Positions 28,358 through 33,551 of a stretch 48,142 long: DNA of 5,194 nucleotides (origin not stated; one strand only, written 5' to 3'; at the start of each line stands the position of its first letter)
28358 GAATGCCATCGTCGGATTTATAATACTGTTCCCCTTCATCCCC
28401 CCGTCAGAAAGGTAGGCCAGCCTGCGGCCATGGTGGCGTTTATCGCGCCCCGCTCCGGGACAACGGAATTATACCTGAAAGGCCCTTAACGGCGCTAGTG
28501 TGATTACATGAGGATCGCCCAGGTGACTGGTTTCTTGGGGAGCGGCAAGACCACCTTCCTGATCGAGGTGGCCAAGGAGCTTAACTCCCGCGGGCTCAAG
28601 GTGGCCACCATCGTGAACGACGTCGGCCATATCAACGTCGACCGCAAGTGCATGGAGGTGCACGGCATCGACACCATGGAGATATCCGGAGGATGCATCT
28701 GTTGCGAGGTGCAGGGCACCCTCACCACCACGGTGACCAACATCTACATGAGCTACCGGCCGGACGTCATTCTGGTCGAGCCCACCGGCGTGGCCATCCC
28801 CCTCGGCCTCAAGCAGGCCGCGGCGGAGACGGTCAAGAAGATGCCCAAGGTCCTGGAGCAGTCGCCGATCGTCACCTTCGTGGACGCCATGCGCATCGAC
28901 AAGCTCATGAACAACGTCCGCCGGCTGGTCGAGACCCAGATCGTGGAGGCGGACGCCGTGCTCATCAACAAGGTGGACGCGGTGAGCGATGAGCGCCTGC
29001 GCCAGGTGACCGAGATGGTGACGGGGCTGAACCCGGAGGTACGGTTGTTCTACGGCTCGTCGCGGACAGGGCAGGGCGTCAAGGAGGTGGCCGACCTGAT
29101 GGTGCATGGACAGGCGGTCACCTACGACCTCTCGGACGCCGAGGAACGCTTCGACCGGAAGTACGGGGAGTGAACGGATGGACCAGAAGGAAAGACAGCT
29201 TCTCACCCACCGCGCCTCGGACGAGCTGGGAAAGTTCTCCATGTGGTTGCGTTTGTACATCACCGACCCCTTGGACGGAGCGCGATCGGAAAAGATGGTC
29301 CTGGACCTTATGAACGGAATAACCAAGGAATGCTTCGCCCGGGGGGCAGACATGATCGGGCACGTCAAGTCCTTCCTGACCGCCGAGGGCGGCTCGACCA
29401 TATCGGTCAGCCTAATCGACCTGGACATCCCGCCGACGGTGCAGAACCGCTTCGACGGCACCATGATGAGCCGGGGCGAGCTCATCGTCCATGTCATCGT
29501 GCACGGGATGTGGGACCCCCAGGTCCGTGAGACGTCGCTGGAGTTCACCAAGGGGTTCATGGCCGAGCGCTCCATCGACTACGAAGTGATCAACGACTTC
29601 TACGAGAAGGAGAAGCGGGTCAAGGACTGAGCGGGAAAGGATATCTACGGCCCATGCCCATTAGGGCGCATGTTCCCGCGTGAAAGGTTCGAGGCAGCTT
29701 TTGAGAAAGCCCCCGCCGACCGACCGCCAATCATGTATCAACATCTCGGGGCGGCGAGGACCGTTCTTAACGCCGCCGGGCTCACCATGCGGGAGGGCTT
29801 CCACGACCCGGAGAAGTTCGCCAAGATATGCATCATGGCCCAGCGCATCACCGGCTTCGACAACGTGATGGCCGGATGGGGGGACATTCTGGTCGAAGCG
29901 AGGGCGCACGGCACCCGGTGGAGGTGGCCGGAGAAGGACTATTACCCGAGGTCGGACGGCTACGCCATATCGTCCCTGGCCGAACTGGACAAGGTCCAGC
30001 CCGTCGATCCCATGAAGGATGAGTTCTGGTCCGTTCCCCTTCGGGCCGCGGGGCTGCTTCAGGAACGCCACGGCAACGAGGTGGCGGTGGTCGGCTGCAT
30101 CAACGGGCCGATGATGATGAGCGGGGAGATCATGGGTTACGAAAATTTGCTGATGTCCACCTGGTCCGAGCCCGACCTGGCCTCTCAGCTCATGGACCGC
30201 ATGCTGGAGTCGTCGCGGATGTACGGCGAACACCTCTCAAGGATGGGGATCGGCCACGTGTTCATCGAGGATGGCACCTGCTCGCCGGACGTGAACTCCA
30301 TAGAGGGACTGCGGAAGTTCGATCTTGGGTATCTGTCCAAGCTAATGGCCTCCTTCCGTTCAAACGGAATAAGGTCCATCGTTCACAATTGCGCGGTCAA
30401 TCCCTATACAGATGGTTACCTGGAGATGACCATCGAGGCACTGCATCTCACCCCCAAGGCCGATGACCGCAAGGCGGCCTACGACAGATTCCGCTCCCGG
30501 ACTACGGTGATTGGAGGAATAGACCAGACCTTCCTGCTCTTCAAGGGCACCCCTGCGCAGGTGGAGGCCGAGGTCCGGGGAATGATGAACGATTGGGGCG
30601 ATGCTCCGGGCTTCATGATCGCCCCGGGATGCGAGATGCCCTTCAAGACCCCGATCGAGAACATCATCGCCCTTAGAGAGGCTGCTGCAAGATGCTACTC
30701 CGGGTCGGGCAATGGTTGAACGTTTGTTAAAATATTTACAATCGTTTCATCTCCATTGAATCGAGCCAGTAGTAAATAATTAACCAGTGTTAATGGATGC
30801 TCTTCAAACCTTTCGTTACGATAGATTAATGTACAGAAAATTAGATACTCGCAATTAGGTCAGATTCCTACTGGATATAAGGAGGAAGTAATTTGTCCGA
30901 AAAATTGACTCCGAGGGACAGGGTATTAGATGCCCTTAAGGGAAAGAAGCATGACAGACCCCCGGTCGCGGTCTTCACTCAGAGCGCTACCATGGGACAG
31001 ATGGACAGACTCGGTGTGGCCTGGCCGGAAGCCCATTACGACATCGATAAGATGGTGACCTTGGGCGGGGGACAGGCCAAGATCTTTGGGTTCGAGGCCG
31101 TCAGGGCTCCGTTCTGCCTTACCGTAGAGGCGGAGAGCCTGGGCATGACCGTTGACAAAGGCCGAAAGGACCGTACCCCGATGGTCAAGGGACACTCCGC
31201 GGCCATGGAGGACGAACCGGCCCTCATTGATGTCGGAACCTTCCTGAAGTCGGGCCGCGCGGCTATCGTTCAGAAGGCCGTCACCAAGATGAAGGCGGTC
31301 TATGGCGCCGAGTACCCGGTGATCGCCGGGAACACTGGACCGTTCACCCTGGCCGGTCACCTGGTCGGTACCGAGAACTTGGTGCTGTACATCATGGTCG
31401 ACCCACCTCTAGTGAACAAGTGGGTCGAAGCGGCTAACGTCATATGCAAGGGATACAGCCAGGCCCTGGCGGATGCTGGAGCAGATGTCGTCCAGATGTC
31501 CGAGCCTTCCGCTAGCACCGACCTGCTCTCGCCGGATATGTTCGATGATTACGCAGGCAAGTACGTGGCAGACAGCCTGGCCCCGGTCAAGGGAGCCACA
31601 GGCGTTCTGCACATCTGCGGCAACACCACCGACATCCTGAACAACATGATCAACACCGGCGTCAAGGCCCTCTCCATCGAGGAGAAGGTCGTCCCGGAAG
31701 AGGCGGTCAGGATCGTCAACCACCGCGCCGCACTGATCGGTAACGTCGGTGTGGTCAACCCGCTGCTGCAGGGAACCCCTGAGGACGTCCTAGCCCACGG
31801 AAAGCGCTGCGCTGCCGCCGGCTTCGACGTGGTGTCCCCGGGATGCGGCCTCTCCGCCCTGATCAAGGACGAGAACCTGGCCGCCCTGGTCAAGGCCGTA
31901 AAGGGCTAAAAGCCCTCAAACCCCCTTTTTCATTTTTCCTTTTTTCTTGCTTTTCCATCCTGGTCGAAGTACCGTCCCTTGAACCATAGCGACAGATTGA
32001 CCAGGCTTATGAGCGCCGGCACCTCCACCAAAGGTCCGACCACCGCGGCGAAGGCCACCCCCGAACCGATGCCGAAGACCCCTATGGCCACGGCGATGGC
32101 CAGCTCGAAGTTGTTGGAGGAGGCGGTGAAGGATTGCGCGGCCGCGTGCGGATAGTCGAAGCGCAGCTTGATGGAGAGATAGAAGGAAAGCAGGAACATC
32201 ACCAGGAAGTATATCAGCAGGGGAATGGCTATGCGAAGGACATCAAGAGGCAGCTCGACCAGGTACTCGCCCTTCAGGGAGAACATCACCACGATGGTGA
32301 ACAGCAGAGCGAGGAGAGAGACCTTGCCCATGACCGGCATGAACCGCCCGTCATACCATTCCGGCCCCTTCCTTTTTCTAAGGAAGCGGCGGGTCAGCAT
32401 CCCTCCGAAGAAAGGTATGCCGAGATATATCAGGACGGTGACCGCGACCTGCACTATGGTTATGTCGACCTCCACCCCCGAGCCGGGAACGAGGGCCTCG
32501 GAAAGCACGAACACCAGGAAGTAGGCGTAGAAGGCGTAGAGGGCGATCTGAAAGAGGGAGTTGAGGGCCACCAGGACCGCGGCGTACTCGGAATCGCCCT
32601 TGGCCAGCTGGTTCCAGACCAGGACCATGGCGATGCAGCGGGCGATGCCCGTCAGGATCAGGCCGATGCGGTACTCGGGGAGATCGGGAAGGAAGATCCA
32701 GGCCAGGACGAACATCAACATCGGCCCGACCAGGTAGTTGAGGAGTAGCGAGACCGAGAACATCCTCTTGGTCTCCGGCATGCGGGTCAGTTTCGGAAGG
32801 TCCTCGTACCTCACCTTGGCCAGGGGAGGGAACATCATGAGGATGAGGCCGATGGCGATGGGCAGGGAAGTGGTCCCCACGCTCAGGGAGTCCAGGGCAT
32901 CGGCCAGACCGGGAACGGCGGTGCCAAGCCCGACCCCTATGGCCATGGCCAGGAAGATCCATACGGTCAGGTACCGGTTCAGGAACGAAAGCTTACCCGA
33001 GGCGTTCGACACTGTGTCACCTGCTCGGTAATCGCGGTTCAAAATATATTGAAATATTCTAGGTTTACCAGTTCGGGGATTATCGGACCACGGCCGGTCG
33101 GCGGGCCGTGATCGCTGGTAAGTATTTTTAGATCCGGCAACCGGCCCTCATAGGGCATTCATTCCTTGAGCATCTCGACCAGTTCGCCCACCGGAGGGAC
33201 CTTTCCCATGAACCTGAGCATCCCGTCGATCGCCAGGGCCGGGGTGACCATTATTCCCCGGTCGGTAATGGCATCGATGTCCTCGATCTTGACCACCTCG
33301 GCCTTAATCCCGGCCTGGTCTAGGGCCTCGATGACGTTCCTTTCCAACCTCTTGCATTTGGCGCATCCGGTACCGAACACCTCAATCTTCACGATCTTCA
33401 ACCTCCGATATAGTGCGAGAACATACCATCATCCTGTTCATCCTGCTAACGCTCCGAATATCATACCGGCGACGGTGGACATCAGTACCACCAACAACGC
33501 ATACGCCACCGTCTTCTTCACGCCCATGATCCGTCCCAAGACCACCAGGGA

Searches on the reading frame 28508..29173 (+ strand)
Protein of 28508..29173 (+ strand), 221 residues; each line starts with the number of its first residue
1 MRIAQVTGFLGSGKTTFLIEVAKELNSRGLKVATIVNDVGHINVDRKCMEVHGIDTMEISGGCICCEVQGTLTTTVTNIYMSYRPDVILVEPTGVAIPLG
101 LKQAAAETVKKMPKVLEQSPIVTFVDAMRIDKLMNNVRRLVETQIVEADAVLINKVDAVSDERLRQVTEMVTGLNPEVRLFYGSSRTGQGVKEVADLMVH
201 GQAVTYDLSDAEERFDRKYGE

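Call 28: search_protein_families(library=pfam, proteins=[window:28508-29173:+], max_evalue=0.001)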
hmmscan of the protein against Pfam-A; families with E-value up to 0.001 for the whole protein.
window:28508-29173:+ (221 aa): 4 families
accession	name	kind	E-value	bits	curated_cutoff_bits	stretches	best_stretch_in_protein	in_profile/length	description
PF02492.25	cobW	-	3.2e-40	138.1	20.7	1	5-179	4-177/180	CobW/HypB/UreG, nucleotide-binding domain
PF03205.20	MobB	-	4e-06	27.2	26.6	1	4-47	2-45/133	Molybdopterin guanine dinucleotide synthesis protein B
PF01656.29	CbiA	-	7.1e-05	23.2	25.4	1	11-170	9-98/125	CobQ/CobB/MinD/ParA nucleotide binding domain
PF00009.33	GTP_EFTU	-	0.00043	20.4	26.5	0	137-199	113-183/188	Elongation factor Tu GTP binding domain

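Call 38: search_protein_families(library=ncbifam, proteins=[window:28508-29173:+], max_evalue=0.001)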
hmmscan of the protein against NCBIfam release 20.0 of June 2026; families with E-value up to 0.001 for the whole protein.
window:28508-29173:+ (221 aa): 11 families
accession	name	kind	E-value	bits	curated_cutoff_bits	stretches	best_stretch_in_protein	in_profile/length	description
NF041053.1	CobW_rel_Se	equivalog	1.8e-30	106.1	180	1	1-196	1-192/195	CobW-related selenoprotein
NF038288.1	chaper_GTP_ZigA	equivalog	2.6e-24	85.9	600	1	5-142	5-150/390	zinc metallochaperone GTPase ZigA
TIGR02475.1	CobW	equivalog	7.7e-20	71.1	332.1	1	4-106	7-114/342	cobalamin biosynthesis protein CobW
NF008578.0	PRK11537.1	equivalog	1.7e-17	63.6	361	1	3-166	6-171/318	GTPase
TIGR00073.1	hypB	equivalog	4.7e-12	45.8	121.2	2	146-199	156-211/217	hydrogenase nickel incorporation protein HypB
TIGR00176.1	mobB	equivalog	1.4e-06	28.4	76.2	1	3-47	1-45/155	molybdopterin-guanine dinucleotide biosynthesis protein B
NF011057.0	PRK14489.1-2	subfamily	1e-05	25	541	1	2-97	203-298/363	bifunctional molybdenum cofactor guanylyltransferase MobA/molybdopterin-guanine dinucleotide biosynthesis adaptor protein MobB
NF000908.1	PRK00089.1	equivalog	0.00027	20.3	237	1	71-200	37-165/291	GTPase Era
NF011064.0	PRK14494.1-3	equivalog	0.00039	19.9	418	0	1-48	1-46/244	putative molybdopterin-guanine dinucleotide biosynthesis protein MobB/FeS domain-containing protein protein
TIGR00750.1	lao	equivalog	0.0005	19.3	240.75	0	5-39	38-72/300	methylmalonyl Co-A mutase-associated GTPase MeaB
NF011056.0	PRK14489.1-1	equivalog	0.00069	18.8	379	0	6-47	208-249/363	bifunctional molybdenum cofactor guanylyltransferase MobA/molybdopterin-guanine dinucleotide biosynthesis adaptor protein MobB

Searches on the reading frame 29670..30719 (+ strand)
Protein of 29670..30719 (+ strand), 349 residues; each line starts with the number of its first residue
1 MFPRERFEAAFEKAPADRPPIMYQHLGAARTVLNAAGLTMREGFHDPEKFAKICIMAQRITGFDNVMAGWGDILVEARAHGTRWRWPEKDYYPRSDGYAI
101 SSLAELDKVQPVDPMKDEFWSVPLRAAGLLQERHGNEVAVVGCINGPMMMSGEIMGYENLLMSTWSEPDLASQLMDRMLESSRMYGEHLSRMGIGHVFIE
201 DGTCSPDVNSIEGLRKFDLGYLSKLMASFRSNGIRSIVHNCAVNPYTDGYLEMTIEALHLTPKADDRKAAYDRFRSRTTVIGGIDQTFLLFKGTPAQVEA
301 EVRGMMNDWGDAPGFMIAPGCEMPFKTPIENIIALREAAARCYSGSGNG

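Call 3: search_protein_families(library=pfam, proteins=[window:29670-30719:+], max_evalue=0.01)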
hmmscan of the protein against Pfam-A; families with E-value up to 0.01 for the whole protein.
window:29670-30719:+ (349 aa): 1 family
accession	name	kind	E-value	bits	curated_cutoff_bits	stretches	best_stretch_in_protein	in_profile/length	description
PF01208.23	URO-D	-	6e-49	167.4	23.9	1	3-340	2-344/346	Uroporphyrinogen decarboxylase (URO-D)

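Call 38: search_protein_families(library=ncbifam, proteins=[window:29670-30719:+], max_evalue=0.001)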
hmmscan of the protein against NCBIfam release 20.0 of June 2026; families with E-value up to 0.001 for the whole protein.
window:29670-30719:+ (349 aa): 4 families
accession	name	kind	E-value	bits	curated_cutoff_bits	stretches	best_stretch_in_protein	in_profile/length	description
NF004889.0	PRK06252.1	subfamily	5.1e-40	137.5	244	1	3-343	6-337/340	methylcobalamin:coenzyme M methyltransferase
TIGR01463.1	mtaA_cmuA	subfamily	6.9e-33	114.3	235.4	1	1-341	3-337/340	MtaA/CmuA family methyltransferase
NF040654.1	MtaA_Meth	equivalog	4.5e-32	111.3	400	1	3-339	3-332/337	methylcobamide:CoM methyltransferase MtaA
NF041608.1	methylcob_mtaseMtbA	equivalog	2.6e-25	89.2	600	1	3-339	6-334/339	methylcobamide:CoM methyltransferase MtbA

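Call 68: find_related_loci(query=A5, collection=metagenome_contigs, flank=10000)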
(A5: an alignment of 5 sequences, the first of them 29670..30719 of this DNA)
Query A5 (349 aa) in metagenome_contigs; peptide patterns used: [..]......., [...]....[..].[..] (x = any residue, [..] = any of these).
357 stretches matched a pattern; 63 encode a relative of the query (tblastn E <= 1e-3); 63 distinct loci.
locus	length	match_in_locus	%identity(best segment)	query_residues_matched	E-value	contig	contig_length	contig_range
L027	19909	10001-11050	90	1-349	0e+0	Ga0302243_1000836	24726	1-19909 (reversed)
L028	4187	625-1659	89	1-345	0e+0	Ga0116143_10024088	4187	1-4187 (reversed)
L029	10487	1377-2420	87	1-348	0e+0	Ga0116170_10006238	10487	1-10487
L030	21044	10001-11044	86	1-348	0e+0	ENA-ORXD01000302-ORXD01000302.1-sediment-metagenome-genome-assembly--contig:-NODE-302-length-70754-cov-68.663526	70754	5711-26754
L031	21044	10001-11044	86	1-348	0e+0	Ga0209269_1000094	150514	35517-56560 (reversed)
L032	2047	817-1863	78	1-349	0e+0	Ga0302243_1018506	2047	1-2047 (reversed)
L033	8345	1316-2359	77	1-348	0e+0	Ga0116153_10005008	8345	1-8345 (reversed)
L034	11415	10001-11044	76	1-348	0e+0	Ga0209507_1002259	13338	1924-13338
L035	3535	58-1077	76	1-340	0e+0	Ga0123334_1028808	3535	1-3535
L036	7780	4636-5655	77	1-340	0e+0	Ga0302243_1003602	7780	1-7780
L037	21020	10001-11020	77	1-340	0e+0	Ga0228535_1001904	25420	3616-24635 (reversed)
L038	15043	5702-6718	72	4-342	3e-174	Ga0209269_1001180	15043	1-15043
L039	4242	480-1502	72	1-341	2e-180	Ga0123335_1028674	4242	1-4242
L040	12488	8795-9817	72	1-341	2e-174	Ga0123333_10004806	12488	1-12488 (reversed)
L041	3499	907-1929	60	1-341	9e-154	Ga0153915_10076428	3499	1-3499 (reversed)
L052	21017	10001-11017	45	1-341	1e-105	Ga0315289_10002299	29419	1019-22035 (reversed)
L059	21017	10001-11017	46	1-341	2e-103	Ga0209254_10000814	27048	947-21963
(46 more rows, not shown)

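Call 72: search_protein_families(library=pfam, proteins=[L059:11193-15770:+, L052:11144-14575:+, L052:15751-16143:-, L052:17208-17555:-, L052:16140-16892:-, L059:19010-19762:-], max_evalue=0.001)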
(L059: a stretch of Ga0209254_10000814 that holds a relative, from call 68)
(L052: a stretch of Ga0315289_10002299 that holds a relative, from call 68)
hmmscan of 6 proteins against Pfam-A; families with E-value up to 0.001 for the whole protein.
L059:11193-15770:+ (1525 aa): 13 families
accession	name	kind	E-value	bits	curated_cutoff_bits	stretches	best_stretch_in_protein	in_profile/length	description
PF08448.16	PAS_4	-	1.4e-73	244.6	23.1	5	523-628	2-107/110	PAS fold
PF13426.13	PAS_9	-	2.1e-66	221.1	27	6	526-627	1-102/103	PAS domain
PF00989.32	PAS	-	6.7e-58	194.1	22.6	5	517-626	2-113/113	PAS fold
PF08447.18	PAS_3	-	1.5e-53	179.5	25.6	3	669-754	5-89/89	PAS fold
PF13188.13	PAS_8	-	1.2e-34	117.5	21.8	2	255-312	1-54/65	PAS domain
PF00072.30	Response_reg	-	6.6e-23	81.4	30.2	1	4-105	1-101/111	Response regulator receiver domain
PF13185.12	GAF_2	-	1.8e-15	57.8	28.6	1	907-1045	2-135/136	GAF domain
PF01590.32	GAF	-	1.4e-14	55.2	22.4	1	909-1045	2-133/133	GAF domain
PF02518.31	HATPase_c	-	9.6e-14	52.2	26.4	1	1416-1512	6-109/111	Histidine kinase-, DNA gyrase B-, and HSP90-like ATPase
PF13492.12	GAF_3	-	1e-07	32.9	27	1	909-1047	2-129/129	GAF domain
PF12860.13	PAS_7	-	5.6e-07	30.1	27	0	1066-1178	2-114/115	PAS fold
PF24820.1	Diguanyl_cycl_sensor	-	1.7e-05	25.2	28.1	0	527-579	7-59/109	Diguanylate cyclase-like sensor domain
PF08670.17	MEKHLA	-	0.00072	19.9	23.7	0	1167-1266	10-104/143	MEKHLA domain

L052:11144-14575:+ (1143 aa): 14 families
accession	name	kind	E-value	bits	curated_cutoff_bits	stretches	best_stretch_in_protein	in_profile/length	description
PF08448.16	PAS_4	-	5.6e-43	146.1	23.1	3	812-919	2-110/110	PAS fold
PF13426.13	PAS_9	-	1.3e-41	141.5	27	3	403-503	4-102/103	PAS domain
PF00989.32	PAS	-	4.1e-37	127.1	22.6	3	392-502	2-113/113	PAS fold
PF08447.18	PAS_3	-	3.5e-36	123.8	25.6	2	286-373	3-89/89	PAS fold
PF00072.30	Response_reg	-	1.5e-22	80.3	30.2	1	9-112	1-103/111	Response regulator receiver domain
PF13188.13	PAS_8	-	1.4e-21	76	21.8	1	391-449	1-61/65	PAS domain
PF13185.12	GAF_2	-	8.2e-16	58.9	28.6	1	526-665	2-136/136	GAF domain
PF02518.31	HATPase_c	-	4e-15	56.7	26.4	1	1035-1131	6-109/111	Histidine kinase-, DNA gyrase B-, and HSP90-like ATPase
PF01590.32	GAF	-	1e-11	46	22.4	1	528-664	2-133/133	GAF domain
PF12860.13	PAS_7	-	1.4e-09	38.5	27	1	685-798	2-115/115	PAS fold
PF13492.12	GAF_3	-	1.4e-05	25.9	27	1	527-666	1-129/129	GAF domain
PF14598.12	PAS_11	-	0.00018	21.9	25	0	405-479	6-79/109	PAS domain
PF13596.12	PAS_10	-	0.00025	22.1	22.1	0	807-915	1-106/106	PAS domain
PF14689.11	SPOB_a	-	0.00056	19.9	28.1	0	924-978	6-55/62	Sensor_kinase_SpoOB-type, alpha-helical domain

L052:15751-16143:- (130 aa): 0 families

L052:17208-17555:- (115 aa): 0 families

L052:16140-16892:- (250 aa): 4 families
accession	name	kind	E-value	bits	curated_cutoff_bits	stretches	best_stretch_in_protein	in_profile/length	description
PF12840.13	HTH_20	-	4.5e-06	27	27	1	174-221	2-50/51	Helix-turn-helix domain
PF01022.26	HTH_5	-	1.9e-05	24.8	22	1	176-218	2-44/47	Bacterial regulatory protein, arsR family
PF24038.1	DUF7347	-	0.00054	20.6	27.6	0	171-238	6-74/77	Domain of unknown function (DUF7347)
PF25213.1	HVO_A0261_N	-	0.00056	20.2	35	0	173-244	8-77/86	HVO_A0261 N-terminal domain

L059:19010-19762:- (250 aa): 5 families
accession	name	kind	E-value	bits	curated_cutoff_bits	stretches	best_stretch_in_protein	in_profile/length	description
PF12840.13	HTH_20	-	7.1e-07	29.5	27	1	174-216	2-45/51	Helix-turn-helix domain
PF24038.1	DUF7347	-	1.1e-06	29.2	27.6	1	168-239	3-75/77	Domain of unknown function (DUF7347)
PF01022.26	HTH_5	-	4.2e-06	27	22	1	176-214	2-40/47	Bacterial regulatory protein, arsR family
PF25213.1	HVO_A0261_N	-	0.00013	22.2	35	1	172-244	7-77/86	HVO_A0261 N-terminal domain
PF14947.12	HTH_45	-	0.00049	20.5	25.5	0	180-248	10-76/77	Winged helix-turn-helix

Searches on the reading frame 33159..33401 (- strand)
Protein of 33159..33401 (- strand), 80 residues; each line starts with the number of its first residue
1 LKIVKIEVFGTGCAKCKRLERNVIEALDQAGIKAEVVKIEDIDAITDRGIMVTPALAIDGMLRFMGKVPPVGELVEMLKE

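Call 28: search_protein_families(library=pfam, proteins=[window:33159-33401:-], max_evalue=0.001)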
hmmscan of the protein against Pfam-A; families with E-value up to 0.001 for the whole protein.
window:33159-33401:- (80 aa): 1 family
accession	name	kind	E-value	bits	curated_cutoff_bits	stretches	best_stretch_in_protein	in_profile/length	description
PF13192.12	Thioredoxin_3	-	7e-24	84.1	24.8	1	4-79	1-76/76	Thioredoxin domain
